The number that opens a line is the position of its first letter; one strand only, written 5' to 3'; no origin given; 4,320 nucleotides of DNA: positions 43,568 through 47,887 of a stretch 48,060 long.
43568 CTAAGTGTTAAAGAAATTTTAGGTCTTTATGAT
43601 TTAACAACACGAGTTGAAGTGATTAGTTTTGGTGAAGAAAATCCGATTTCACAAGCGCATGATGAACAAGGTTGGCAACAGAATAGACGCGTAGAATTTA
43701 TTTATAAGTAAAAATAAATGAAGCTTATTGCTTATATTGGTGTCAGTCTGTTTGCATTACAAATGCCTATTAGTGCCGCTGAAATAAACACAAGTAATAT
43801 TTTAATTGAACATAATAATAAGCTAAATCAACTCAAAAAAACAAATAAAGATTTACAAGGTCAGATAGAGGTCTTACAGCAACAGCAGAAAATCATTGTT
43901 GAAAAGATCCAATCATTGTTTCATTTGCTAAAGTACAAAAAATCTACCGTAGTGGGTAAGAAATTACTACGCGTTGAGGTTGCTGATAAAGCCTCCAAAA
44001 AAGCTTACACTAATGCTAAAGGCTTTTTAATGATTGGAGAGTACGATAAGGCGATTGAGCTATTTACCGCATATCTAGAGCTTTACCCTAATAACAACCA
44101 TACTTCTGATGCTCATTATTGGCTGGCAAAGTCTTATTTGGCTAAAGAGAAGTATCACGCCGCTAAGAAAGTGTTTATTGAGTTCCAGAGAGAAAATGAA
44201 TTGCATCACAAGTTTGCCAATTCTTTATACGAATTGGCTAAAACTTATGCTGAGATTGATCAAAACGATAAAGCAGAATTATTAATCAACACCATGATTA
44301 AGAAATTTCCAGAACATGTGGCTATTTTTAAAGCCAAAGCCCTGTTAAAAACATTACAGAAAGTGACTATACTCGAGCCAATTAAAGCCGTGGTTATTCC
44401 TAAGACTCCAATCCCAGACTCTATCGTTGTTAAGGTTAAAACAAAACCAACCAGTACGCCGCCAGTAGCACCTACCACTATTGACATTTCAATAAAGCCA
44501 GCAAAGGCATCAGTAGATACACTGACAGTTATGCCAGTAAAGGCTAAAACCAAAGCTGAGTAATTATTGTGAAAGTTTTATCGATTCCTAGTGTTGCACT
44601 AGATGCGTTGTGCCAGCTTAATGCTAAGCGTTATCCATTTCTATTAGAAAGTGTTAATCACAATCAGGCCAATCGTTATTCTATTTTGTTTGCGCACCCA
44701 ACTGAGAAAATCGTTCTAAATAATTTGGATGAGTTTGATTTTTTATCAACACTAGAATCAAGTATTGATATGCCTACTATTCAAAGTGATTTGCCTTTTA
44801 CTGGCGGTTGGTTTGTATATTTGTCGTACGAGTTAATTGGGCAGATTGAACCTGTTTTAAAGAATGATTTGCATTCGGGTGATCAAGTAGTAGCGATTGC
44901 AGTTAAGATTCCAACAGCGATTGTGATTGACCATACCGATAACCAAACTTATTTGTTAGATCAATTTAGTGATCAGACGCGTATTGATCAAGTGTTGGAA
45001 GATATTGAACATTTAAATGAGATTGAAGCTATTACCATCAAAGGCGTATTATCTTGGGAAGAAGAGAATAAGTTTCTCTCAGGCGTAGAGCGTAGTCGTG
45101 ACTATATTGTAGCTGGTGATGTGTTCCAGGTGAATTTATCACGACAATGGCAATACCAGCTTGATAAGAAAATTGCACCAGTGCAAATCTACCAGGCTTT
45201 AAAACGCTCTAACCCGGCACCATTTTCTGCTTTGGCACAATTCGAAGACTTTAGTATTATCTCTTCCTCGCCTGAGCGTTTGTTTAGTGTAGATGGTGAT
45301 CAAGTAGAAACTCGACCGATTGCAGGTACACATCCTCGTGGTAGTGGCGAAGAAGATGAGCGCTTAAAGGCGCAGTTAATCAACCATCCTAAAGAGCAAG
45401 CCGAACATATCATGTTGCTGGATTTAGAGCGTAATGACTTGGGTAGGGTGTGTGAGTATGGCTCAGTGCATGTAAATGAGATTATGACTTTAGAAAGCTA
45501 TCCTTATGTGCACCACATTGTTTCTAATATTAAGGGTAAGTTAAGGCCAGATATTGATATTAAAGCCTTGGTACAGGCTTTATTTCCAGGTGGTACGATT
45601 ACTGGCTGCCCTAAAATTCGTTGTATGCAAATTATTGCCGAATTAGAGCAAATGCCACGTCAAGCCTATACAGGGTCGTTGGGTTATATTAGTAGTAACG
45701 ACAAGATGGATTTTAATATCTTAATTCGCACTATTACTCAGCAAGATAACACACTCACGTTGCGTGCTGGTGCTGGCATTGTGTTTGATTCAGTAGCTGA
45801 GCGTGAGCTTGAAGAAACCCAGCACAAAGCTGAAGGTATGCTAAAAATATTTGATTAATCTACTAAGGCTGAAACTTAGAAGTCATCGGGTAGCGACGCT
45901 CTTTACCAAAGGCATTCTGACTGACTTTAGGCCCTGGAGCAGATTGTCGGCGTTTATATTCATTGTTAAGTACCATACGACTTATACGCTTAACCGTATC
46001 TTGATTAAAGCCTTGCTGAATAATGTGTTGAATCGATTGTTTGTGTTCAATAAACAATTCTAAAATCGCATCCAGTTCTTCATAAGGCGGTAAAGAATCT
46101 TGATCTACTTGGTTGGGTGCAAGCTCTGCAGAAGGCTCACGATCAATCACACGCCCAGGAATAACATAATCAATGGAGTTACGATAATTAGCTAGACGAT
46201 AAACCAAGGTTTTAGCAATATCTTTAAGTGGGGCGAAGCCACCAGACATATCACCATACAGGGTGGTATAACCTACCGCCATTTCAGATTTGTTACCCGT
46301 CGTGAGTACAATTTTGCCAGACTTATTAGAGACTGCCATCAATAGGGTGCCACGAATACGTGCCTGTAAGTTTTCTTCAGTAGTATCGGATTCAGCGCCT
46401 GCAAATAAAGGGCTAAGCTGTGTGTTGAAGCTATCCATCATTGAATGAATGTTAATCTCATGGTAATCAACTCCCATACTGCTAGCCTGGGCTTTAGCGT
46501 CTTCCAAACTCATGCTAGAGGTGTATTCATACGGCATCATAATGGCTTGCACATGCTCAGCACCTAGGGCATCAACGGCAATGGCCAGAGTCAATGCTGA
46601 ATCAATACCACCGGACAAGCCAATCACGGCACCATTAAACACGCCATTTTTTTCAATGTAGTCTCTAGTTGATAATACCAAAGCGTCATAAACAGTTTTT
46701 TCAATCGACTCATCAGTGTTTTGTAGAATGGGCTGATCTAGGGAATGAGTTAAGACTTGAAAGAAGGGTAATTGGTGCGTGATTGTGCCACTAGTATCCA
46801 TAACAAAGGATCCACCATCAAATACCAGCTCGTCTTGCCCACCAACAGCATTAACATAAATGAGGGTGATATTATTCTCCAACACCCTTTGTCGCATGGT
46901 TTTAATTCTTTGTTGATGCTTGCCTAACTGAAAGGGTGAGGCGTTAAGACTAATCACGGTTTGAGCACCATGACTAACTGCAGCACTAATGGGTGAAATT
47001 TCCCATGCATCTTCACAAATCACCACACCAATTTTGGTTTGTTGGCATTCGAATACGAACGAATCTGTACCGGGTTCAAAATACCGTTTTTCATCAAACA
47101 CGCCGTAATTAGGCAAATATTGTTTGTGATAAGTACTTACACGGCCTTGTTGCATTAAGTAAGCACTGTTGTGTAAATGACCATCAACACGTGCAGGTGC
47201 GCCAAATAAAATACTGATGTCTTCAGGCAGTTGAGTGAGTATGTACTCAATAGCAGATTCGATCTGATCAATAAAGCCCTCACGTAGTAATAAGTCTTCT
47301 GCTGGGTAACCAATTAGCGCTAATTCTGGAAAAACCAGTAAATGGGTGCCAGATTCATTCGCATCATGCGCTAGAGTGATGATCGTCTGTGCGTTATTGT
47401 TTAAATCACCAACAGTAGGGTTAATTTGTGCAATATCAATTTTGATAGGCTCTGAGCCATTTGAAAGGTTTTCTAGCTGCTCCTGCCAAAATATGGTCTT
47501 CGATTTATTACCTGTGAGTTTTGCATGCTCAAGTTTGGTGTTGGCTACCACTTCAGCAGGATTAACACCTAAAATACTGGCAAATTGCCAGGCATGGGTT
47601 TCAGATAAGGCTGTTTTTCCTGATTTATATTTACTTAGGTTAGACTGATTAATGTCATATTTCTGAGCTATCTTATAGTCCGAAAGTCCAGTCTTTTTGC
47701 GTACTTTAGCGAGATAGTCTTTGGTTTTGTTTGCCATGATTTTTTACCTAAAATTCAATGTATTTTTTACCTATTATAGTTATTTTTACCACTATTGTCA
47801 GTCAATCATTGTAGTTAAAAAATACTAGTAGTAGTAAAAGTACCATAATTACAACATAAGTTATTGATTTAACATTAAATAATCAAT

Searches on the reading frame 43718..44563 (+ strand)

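Call 74: search_protein_families(library=pfam, proteins=[window:43718-44563:+], max_evalue=0.00001)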
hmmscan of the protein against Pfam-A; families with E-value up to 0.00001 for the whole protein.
window:43718-44563:+ (281 aa): 7 families
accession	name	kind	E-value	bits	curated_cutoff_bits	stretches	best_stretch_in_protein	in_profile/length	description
PF13428.12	TPR_14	-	1.8e-09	37.8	23.5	0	169-209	3-43/44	Tetratricopeptide repeat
PF07719.23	TPR_2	-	6.1e-09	35.8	27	0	101-126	9-34/34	Tetratricopeptide repeat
PF14559.12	TPR_19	-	7.2e-09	36.3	25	0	107-153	5-48/68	Tetratricopeptide repeat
PF13174.12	TPR_6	-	1.9e-08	34.9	26.3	0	103-125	10-32/33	Tetratricopeptide repeat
PF00515.34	TPR_1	-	6.7e-07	29.3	27.8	0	106-126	14-34/34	Tetratricopeptide repeat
PF13525.12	YfiO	-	7.7e-07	29.5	25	1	90-184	2-96/203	Outer membrane lipoprotein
PF13431.12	TPR_17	-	1.1e-06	28.9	24.4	0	115-150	1-33/34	Tetratricopeptide repeat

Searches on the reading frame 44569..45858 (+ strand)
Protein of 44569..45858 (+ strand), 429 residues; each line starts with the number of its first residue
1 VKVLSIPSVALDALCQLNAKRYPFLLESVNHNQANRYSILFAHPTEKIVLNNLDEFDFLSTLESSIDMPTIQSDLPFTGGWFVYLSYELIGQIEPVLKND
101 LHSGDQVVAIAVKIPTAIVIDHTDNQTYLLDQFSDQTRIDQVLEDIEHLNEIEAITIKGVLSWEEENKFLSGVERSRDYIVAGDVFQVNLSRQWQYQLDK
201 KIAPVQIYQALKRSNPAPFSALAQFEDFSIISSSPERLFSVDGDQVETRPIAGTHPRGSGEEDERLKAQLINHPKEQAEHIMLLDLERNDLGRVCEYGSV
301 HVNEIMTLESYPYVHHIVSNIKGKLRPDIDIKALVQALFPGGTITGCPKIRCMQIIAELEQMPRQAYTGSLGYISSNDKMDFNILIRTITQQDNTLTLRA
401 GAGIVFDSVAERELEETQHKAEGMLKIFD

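Call 74: search_protein_families(library=pfam, proteins=[window:44569-45858:+], max_evalue=0.00001)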
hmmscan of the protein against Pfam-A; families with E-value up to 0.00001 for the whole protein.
window:44569-45858:+ (429 aa): 2 families
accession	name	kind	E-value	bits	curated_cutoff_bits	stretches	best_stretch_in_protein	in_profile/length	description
PF00425.24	Chorismate_bind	-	5.6e-93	311.6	27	1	166-420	2-257/257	chorismate binding enzyme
PF04715.19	Anth_synt_I_N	-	4.1e-14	53.4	23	1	13-129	8-140/140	Anthranilate synthase component I, N terminal region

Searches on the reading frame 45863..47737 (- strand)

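Call 74: search_protein_families(library=pfam, proteins=[window:45863-47737:-], max_evalue=0.00001)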
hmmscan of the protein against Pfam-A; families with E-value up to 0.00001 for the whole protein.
window:45863-47737:- (624 aa): 4 families
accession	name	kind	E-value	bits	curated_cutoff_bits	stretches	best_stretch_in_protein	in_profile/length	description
PF02540.23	NAD_synthase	-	2.8e-72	243.2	21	1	350-598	2-241/242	NAD synthase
PF00795.27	CN_hydrolase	-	2.7e-25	89.6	23.2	1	102-335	4-248/256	Carbon-nitrogen hydrolase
PF01381.28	HTH_3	-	1.8e-07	31.5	23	1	9-62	1-54/55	Helix-turn-helix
PF06508.19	QueC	-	5.5e-06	26.5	22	1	370-435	2-65/210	Queuosine biosynthesis protein QueC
